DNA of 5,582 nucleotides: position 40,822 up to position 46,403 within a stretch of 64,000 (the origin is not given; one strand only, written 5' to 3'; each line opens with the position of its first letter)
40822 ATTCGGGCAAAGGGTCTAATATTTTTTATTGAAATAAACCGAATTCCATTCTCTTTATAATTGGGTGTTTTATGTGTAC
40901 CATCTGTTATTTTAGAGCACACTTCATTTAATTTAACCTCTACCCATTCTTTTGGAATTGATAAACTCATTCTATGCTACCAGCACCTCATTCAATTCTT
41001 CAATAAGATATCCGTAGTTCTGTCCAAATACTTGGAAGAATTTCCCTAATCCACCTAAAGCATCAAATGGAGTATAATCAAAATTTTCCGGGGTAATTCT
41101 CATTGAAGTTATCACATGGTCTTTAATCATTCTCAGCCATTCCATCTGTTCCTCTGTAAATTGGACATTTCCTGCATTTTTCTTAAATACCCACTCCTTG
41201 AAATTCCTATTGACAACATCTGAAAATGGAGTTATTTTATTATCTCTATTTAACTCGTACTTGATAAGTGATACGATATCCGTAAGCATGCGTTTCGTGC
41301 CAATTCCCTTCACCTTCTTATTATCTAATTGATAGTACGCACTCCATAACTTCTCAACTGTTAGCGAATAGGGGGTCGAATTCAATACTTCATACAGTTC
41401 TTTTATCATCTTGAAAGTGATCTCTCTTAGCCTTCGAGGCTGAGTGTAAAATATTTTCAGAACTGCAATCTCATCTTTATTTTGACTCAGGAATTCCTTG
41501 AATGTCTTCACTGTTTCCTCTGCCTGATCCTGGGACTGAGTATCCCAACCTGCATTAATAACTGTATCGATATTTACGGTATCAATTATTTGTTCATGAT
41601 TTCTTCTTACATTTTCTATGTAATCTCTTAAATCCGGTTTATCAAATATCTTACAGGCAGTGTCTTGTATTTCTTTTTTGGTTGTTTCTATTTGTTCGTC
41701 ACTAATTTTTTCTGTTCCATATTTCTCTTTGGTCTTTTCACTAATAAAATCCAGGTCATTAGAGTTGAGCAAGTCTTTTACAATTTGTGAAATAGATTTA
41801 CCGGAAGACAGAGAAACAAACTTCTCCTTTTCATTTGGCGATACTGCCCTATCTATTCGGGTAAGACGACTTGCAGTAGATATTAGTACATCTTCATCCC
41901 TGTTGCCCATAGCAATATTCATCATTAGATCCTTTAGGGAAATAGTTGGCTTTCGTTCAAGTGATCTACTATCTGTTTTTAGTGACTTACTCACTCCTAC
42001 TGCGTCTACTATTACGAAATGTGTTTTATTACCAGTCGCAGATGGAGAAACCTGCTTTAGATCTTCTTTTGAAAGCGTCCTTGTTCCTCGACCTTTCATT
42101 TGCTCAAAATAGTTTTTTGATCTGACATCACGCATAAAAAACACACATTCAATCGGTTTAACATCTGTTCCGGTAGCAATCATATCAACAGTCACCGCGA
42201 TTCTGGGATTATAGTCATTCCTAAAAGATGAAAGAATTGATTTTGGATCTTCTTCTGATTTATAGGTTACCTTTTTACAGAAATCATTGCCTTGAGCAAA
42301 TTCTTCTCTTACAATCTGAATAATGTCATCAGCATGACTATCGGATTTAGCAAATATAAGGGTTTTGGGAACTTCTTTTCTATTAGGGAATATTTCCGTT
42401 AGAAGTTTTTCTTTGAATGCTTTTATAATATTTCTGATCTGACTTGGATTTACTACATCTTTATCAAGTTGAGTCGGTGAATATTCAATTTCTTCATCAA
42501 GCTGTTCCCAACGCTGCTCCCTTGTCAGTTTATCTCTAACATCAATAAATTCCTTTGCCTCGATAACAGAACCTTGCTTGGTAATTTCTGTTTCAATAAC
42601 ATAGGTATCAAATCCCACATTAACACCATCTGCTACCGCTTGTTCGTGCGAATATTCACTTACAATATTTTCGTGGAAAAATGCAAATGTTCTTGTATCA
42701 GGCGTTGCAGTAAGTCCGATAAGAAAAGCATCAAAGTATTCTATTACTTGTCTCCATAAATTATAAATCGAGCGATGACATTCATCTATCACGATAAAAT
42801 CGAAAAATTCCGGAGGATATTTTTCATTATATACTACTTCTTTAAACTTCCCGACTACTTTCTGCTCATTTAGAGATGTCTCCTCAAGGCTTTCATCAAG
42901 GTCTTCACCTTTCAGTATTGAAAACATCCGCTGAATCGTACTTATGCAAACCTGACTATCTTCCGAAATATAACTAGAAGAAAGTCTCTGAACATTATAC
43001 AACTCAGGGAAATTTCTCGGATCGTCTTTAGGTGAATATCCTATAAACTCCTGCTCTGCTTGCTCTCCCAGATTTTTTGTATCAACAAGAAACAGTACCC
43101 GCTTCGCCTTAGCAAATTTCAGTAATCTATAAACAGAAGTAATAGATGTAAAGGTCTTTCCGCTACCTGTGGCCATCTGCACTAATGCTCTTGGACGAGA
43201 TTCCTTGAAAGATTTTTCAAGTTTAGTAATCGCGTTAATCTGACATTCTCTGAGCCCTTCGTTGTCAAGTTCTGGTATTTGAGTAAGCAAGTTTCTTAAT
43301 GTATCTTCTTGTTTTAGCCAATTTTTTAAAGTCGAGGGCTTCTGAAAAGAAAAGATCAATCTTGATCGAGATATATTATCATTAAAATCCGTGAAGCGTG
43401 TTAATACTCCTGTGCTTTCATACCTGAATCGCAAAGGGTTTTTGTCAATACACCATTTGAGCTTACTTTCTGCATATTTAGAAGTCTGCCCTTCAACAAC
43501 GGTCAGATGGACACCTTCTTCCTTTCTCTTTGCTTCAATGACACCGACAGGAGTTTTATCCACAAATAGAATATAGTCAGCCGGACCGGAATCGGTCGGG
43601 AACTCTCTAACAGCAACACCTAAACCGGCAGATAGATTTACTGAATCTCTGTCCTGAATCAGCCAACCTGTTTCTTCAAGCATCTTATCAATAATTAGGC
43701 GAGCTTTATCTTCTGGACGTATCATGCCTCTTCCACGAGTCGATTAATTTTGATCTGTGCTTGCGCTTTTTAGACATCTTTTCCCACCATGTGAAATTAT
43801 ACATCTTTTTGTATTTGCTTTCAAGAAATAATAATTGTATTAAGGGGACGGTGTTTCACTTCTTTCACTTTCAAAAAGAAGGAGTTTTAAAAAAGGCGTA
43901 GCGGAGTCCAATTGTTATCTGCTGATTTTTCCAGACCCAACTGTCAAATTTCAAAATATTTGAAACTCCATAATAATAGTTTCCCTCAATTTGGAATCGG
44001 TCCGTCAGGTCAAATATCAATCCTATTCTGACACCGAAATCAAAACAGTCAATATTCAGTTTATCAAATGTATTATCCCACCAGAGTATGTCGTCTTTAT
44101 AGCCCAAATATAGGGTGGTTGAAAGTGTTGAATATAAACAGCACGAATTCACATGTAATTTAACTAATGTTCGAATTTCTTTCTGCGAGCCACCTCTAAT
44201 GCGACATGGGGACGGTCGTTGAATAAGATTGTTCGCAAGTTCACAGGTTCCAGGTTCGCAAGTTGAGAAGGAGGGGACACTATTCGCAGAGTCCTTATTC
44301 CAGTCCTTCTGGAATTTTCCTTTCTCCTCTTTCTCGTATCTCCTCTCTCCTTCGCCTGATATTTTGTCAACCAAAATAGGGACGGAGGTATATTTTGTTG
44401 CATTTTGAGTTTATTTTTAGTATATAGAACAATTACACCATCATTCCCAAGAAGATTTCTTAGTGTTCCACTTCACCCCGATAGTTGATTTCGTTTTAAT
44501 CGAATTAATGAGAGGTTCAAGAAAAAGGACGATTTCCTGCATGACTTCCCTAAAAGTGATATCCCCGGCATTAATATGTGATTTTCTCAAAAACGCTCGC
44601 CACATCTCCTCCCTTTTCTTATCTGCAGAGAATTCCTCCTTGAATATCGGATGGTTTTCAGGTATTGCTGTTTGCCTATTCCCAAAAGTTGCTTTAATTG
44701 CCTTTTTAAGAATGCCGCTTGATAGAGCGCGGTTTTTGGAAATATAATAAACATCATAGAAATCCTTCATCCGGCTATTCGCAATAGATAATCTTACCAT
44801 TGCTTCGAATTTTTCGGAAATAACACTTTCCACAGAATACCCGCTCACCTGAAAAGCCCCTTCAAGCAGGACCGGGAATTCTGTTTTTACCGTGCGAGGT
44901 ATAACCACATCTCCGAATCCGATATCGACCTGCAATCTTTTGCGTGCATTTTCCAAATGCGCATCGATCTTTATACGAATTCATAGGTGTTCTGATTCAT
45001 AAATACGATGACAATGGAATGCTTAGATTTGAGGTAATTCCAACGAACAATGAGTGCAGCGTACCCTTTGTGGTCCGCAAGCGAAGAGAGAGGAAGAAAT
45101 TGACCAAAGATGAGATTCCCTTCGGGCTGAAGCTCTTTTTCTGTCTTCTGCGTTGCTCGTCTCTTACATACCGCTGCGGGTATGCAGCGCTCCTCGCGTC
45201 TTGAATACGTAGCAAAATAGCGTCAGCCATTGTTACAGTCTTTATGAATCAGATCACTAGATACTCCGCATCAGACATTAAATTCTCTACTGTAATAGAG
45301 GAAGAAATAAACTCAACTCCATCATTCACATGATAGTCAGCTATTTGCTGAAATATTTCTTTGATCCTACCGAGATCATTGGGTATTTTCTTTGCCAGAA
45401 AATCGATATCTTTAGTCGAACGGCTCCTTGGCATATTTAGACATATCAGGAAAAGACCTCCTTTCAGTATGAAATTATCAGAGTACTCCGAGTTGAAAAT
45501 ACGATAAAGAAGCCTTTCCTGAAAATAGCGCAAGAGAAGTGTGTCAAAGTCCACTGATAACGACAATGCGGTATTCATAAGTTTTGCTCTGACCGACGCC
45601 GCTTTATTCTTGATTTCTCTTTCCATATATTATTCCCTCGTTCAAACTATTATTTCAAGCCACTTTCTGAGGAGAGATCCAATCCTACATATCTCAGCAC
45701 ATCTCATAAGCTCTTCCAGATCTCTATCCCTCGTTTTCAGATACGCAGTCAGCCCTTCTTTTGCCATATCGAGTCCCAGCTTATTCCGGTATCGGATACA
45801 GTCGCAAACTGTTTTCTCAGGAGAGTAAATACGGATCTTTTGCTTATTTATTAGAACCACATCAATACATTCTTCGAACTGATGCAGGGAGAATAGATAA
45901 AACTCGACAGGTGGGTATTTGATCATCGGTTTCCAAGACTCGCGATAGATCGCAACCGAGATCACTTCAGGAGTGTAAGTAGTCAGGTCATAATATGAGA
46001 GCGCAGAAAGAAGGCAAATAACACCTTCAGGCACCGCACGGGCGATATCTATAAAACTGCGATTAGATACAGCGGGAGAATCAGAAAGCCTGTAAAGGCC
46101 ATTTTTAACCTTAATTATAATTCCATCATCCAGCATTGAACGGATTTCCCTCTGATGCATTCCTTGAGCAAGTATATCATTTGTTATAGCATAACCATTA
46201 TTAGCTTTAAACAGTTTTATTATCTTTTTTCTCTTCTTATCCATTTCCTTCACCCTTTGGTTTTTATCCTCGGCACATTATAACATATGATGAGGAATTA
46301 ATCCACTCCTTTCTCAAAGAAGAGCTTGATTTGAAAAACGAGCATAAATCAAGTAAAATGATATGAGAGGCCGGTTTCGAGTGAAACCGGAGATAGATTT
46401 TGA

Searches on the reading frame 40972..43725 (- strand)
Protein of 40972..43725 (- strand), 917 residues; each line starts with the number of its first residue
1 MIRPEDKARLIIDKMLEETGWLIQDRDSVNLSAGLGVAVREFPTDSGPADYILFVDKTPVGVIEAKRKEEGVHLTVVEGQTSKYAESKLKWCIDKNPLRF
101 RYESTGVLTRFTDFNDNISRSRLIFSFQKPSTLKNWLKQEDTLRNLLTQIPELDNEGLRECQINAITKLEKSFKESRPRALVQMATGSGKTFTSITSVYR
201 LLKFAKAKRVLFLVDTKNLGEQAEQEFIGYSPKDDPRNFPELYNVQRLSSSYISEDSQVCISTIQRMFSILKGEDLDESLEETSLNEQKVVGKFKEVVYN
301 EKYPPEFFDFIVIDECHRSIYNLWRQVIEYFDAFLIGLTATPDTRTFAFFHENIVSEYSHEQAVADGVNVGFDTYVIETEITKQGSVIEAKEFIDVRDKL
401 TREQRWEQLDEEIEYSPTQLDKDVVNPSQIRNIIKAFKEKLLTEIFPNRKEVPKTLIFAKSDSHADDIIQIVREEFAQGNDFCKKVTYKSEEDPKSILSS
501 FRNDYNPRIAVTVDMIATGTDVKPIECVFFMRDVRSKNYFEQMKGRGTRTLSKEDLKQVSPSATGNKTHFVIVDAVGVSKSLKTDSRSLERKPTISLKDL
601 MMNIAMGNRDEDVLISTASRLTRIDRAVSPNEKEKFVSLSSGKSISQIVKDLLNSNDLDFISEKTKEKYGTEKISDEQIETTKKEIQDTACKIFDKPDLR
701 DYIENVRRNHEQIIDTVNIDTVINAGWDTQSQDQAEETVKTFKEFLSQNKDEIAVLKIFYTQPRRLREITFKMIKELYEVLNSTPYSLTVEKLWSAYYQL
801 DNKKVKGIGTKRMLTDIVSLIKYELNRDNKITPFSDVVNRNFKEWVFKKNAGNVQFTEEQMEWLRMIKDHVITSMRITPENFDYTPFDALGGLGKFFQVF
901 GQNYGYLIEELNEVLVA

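Call 20: search_protein_families(library=pfam, proteins=[window:40972-43725:-], max_evalue=0.01)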
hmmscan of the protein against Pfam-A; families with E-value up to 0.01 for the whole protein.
window:40972-43725:- (917 aa): 6 families
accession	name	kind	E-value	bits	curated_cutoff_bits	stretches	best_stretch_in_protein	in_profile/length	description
PF04851.21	ResIII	-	7.3e-40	137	22.5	1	158-343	4-163/164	Type III restriction enzyme, res subunit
PF08463.15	EcoEI_R_C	-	3.2e-38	131.8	24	1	736-915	1-162/163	EcoEI R protein C-terminal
PF18766.7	SWI2_SNF2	-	4.7e-19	69.4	26.7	1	162-403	2-218/221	SWI2/SNF2 ATPase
PF00270.35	DEAD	-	2.2e-11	44.2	26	1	161-345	3-162/167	DEAD/DEAH box helicase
PF00271.37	Helicase_C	-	3.2e-07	31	23.5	1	439-549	3-108/110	Helicase conserved C-terminal domain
PF04313.20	HSDR_N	-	1.8e-05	25.1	25.1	1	45-111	124-184/198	Type I restriction enzyme R protein N terminus (HSDR_N)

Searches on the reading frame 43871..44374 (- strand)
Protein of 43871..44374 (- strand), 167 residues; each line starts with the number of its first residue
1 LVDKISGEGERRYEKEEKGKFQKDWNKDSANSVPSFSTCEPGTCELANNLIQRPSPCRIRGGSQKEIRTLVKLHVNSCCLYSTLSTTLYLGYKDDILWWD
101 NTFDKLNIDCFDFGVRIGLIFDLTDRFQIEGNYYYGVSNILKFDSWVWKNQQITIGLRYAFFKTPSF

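Call 20: search_protein_families(library=pfam, proteins=[window:43871-44374:-], max_evalue=0.01)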
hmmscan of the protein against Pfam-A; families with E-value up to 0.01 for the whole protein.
window:43871-44374:- (167 aa): 1 family
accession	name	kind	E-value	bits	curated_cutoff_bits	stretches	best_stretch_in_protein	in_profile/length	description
PF13568.12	OMP_b-brl_2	-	0.007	16.9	27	0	95-141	132-174/175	Outer membrane protein beta-barrel domain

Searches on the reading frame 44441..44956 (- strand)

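Call 20: search_protein_families(library=pfam, proteins=[window:44441-44956:-], max_evalue=0.01)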
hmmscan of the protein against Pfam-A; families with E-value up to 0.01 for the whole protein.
window:44441-44956:- (171 aa): 1 family
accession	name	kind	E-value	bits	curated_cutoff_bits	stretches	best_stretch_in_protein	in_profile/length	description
PF08843.17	AbiEii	-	1e-23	85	22.5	1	2-140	96-237/238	Nucleotidyl transferase AbiEii toxin, Type IV TA system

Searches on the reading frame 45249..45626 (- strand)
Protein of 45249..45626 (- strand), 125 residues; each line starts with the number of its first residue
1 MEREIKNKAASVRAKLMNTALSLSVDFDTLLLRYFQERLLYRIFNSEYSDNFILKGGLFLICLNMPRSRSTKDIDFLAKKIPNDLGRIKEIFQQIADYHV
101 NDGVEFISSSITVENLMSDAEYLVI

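Call 20: search_protein_families(library=pfam, proteins=[window:45249-45626:-], max_evalue=0.01)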
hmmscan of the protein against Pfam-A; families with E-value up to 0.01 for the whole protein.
window:45249-45626:- (125 aa): 2 families
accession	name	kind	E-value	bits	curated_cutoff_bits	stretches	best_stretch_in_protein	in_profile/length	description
PF08843.17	AbiEii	-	7.5e-12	46.1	22.5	1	38-112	1-76/238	Nucleotidyl transferase AbiEii toxin, Type IV TA system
PF19502.5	DUF6036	-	0.0031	17.8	23.6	0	47-101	17-62/164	Nucleotidyltransferase of unknown function (DUF6036)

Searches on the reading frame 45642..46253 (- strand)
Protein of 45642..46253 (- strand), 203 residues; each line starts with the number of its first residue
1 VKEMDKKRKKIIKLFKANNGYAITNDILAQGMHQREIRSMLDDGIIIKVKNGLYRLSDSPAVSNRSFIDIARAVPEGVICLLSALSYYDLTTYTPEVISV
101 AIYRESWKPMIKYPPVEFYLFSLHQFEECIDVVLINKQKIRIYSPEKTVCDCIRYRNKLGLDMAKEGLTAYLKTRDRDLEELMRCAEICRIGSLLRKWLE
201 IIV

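Call 20: search_protein_families(library=pfam, proteins=[window:45642-46253:-], max_evalue=0.01)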
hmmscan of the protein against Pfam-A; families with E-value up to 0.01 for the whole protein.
window:45642-46253:- (203 aa): 1 family
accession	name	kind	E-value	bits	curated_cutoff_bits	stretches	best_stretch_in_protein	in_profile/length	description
PF13338.12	AbiEi_4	-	0.00016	22.2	25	1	10-56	2-48/49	Transcriptional regulator, AbiEi antitoxin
